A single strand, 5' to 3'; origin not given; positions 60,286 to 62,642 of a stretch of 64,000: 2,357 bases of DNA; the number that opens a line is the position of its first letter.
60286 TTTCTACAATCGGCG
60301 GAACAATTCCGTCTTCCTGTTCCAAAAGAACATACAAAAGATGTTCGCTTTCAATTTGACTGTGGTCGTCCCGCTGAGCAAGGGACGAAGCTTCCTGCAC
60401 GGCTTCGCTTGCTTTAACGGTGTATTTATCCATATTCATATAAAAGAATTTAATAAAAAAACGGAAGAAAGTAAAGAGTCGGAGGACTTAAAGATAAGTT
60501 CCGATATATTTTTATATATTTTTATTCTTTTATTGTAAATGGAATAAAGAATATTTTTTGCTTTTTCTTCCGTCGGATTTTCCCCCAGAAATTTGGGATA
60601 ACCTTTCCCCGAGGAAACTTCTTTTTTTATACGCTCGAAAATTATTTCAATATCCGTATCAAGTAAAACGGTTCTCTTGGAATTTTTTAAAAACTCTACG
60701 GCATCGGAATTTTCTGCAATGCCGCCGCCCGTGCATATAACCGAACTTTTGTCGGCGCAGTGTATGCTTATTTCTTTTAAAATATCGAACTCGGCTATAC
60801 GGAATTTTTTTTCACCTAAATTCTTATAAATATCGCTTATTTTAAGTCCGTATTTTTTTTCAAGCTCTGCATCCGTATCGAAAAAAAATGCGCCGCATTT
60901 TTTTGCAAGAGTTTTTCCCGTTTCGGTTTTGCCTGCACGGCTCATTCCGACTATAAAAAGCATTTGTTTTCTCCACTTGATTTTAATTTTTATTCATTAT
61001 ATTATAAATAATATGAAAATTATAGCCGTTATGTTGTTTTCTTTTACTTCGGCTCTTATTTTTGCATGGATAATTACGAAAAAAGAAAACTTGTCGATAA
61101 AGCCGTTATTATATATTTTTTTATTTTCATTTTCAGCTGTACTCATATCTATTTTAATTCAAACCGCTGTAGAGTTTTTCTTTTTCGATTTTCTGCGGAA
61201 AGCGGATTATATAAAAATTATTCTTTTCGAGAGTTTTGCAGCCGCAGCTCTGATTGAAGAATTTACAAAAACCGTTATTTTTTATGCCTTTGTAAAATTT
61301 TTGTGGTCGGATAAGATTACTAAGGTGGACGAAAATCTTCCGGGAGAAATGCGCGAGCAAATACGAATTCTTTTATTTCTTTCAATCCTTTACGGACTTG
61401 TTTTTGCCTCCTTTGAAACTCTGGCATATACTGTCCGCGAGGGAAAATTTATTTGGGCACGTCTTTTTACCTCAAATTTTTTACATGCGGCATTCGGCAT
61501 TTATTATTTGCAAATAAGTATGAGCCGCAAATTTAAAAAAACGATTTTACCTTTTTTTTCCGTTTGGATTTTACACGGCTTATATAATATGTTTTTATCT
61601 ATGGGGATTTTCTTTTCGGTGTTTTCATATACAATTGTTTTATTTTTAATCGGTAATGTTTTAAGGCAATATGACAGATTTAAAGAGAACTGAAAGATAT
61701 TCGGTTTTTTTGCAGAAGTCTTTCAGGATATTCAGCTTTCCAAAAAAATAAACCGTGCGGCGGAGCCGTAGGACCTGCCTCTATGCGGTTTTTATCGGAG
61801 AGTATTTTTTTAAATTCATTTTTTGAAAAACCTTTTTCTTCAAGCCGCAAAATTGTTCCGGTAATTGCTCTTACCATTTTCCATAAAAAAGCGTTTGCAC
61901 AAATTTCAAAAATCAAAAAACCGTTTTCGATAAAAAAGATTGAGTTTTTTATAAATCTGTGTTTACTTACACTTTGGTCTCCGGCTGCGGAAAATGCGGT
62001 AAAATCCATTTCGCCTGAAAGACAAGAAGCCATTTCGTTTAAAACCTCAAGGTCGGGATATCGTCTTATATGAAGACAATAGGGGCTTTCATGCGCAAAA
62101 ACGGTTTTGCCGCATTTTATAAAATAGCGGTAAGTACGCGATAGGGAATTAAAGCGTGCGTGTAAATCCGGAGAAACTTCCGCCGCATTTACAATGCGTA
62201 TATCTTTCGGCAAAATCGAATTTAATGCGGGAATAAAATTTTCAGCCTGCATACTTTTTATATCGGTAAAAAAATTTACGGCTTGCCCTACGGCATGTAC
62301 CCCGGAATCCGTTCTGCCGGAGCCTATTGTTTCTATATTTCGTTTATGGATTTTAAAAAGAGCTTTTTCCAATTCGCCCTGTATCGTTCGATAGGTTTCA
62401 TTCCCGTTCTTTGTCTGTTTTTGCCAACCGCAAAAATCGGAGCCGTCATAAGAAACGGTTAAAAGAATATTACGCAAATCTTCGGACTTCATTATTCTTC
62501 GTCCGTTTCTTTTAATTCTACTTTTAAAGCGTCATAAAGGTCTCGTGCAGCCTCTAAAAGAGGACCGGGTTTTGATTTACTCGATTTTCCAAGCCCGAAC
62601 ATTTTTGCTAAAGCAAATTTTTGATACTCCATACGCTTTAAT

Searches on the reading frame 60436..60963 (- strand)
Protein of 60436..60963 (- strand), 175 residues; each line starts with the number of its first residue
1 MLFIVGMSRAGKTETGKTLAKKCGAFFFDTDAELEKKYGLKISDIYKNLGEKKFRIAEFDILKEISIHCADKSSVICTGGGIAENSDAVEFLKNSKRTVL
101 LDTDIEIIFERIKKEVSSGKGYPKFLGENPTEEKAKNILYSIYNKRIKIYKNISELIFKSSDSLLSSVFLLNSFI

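Call 8: search_protein_families(library=pfam, proteins=[window:60436-60963:-])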
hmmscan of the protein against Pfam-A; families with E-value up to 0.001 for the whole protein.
window:60436-60963:- (175 aa): 2 families
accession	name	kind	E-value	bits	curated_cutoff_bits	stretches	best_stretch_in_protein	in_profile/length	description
PF01202.28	SKI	-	1.8e-30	106.6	22.1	1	10-164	3-146/159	Shikimate kinase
PF13238.12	AAA_18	-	4.1e-05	24.5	29.4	1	3-116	2-112/128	AAA domain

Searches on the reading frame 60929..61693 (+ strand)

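Call 8: search_protein_families(library=pfam, proteins=[window:60929-61693:+])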
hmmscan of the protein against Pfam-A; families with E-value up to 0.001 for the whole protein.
window:60929-61693:+ (254 aa): 1 family
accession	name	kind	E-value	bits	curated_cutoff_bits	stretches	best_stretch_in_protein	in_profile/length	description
PF13367.11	PrsW-protease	-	0.00012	22.1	23.5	1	60-238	6-189/196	PrsW family intramembrane metalloprotease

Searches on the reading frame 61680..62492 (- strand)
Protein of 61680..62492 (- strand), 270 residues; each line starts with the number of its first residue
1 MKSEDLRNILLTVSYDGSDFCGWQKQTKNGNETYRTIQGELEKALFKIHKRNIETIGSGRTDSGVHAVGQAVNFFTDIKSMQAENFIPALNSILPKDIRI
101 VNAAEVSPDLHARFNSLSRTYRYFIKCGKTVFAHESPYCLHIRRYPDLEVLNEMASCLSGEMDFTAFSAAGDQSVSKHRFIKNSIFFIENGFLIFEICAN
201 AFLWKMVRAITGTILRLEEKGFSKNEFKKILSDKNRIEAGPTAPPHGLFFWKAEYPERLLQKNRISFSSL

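Call 8: search_protein_families(library=pfam, proteins=[window:61680-62492:-])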
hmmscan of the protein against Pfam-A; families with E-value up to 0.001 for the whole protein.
window:61680-62492:- (270 aa): 1 family
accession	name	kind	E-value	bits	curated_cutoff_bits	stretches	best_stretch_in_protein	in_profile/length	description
PF01416.25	PseudoU_synth_1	-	2.7e-34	118.3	23.3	2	155-256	2-108/108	tRNA pseudouridine synthase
